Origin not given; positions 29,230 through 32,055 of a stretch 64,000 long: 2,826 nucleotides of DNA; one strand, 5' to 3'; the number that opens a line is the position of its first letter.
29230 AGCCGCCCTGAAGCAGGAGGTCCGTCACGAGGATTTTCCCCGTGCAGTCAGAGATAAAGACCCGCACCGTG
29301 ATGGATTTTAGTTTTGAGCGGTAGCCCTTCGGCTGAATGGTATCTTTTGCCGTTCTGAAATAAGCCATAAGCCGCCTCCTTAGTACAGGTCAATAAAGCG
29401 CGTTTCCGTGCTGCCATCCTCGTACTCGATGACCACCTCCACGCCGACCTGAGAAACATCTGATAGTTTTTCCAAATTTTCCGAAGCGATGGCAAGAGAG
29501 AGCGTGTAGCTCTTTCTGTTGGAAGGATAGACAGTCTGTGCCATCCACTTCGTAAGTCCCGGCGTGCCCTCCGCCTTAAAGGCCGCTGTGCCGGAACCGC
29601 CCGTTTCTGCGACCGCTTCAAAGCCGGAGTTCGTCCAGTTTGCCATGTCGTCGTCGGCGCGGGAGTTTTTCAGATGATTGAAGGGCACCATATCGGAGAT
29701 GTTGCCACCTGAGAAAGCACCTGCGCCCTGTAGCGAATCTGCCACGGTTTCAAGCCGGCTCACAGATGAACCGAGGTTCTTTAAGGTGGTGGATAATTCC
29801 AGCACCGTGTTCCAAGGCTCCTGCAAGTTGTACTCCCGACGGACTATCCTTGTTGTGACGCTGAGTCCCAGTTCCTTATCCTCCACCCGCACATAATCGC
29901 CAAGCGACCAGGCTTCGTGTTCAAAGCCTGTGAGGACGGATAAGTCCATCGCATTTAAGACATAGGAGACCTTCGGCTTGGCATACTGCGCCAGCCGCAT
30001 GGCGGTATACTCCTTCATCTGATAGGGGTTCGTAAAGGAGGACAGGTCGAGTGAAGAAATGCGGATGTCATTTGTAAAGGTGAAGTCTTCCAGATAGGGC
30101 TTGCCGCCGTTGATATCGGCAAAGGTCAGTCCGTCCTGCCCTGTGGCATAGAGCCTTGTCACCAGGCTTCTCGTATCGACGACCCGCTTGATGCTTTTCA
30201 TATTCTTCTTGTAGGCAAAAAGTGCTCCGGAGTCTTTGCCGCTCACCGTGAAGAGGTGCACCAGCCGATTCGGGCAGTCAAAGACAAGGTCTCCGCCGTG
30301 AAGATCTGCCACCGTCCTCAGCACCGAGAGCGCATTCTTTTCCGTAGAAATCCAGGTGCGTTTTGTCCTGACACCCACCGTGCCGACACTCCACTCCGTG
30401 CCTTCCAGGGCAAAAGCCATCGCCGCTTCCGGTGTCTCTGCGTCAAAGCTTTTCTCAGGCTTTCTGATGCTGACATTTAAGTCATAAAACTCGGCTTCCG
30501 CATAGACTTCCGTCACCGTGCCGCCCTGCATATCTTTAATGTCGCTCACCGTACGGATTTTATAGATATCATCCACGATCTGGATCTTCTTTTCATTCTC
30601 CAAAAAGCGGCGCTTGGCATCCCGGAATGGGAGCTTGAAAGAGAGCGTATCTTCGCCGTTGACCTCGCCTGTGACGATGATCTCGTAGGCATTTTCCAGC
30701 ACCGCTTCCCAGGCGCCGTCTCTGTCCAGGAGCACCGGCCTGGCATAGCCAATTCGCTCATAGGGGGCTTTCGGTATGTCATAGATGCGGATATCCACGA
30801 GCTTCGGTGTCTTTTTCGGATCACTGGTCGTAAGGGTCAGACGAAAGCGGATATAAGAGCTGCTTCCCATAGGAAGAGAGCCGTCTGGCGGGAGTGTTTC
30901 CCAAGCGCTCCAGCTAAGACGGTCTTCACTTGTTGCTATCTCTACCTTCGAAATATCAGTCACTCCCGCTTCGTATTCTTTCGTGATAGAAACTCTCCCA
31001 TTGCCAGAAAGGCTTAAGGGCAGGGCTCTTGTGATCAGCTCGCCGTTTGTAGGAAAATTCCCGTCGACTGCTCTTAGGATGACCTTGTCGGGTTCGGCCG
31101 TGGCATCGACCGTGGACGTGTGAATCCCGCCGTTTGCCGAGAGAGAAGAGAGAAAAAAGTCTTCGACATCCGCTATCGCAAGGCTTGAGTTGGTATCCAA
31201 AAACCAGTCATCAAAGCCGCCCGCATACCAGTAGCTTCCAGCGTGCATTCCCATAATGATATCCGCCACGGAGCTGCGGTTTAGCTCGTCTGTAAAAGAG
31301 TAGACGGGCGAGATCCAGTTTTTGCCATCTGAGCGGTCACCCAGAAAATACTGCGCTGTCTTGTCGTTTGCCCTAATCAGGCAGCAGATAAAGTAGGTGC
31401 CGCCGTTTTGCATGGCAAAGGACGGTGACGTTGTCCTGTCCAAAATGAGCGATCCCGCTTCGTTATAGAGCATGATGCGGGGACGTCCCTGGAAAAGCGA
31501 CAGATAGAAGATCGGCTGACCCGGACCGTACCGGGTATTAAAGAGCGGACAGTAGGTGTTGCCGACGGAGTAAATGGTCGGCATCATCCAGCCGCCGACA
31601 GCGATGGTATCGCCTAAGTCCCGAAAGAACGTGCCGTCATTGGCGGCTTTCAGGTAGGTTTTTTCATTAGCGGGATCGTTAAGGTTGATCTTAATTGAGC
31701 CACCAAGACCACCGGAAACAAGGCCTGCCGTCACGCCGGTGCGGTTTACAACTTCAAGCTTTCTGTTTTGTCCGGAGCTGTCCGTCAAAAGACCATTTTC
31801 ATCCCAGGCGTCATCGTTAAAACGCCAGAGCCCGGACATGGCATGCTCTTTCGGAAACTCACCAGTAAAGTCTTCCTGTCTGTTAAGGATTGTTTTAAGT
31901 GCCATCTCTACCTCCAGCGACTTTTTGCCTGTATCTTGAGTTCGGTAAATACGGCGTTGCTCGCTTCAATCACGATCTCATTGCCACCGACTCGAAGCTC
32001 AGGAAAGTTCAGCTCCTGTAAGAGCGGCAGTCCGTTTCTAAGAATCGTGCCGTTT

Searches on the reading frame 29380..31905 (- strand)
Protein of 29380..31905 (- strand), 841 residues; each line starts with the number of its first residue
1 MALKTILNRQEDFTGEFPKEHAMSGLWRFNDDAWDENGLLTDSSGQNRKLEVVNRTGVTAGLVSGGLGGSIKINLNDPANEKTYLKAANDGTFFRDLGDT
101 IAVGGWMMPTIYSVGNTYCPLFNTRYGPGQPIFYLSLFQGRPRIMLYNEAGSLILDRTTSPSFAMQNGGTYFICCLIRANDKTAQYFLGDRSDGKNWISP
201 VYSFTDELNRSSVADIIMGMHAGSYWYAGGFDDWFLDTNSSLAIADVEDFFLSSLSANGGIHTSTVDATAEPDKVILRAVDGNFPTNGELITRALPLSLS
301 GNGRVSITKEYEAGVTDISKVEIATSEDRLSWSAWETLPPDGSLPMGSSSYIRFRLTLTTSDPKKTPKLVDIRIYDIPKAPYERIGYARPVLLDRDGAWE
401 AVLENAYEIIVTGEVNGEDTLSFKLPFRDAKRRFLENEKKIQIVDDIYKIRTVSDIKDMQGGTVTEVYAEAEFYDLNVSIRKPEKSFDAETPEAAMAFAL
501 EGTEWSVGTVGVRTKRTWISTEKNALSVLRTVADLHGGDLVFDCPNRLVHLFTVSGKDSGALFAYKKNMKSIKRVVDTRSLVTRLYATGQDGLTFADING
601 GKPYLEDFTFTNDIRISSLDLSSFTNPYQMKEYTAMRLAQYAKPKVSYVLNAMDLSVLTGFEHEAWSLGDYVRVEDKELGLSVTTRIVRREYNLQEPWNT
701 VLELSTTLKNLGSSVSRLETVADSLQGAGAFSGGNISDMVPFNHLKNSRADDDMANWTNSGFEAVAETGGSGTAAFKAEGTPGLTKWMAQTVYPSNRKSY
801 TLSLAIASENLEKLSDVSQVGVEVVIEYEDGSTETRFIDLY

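Call 85: search_protein_families(library=pfam, proteins=[window:29380-31905:-], max_evalue=0.00001)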
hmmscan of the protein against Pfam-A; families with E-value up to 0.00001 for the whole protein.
window:29380-31905:- (841 aa): 2 families
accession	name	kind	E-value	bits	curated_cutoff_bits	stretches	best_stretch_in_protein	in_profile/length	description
PF06605.17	Prophage_tail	-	8.7e-74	248.8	31.3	1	473-715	1-247/250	Prophage endopeptidase tail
PF18994.6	Prophage_tailD1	-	2.2e-15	57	23.6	1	391-471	2-84/84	Prophage endopeptidase tail N-terminal domain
